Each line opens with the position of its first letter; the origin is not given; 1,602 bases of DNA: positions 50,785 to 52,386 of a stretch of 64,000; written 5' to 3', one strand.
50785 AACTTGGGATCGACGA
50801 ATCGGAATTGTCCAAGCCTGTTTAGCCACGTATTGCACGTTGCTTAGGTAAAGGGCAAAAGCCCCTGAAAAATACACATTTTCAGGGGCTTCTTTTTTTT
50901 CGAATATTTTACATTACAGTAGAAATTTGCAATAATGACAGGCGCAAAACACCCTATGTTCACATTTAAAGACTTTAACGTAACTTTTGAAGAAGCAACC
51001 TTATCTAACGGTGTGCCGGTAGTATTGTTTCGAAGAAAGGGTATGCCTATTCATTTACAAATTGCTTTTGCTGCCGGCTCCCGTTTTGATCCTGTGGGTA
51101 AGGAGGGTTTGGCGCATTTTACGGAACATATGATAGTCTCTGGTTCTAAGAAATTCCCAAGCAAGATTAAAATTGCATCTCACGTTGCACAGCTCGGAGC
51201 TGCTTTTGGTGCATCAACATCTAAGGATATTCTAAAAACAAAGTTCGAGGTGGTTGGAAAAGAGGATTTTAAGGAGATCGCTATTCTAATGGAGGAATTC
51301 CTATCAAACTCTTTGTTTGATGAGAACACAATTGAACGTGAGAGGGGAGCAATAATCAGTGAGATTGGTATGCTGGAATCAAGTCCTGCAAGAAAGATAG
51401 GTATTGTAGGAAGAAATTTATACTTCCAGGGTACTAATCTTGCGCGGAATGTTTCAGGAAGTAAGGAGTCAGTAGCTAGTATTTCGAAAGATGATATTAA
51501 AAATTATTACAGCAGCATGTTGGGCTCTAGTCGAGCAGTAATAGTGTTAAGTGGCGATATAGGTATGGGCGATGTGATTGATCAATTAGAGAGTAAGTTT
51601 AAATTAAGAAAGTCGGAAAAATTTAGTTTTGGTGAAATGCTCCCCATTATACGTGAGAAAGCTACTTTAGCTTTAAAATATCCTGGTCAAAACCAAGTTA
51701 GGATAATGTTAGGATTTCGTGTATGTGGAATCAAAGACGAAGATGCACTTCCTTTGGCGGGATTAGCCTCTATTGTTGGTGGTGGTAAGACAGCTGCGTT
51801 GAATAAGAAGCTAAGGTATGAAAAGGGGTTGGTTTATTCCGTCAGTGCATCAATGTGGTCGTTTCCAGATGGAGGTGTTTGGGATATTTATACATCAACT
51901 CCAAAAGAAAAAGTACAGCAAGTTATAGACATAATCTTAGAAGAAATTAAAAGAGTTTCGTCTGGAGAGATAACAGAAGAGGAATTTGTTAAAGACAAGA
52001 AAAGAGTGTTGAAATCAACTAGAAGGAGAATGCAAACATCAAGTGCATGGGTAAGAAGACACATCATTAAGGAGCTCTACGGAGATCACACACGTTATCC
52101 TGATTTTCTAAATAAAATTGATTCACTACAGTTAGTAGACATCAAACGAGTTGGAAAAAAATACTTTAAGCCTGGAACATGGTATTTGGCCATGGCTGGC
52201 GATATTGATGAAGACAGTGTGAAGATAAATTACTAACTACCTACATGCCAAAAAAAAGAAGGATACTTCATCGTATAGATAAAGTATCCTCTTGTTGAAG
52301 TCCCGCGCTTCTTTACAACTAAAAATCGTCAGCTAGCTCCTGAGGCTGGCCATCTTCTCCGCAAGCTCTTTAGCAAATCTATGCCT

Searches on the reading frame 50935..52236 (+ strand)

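Call 9: search_protein_families(library=pfam, proteins=[window:50935-52236:+], max_evalue=0.01)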
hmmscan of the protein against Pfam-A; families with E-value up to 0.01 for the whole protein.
window:50935-52236:+ (433 aa): 2 families
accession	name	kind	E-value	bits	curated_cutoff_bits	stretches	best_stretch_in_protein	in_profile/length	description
PF05193.26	Peptidase_M16_C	-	5.5e-31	108.3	23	1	182-355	1-178/181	Peptidase M16 inactive domain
PF00675.25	Peptidase_M16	-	9e-21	74.8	22.3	1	42-151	16-123/149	Insulinase (Peptidase family M16)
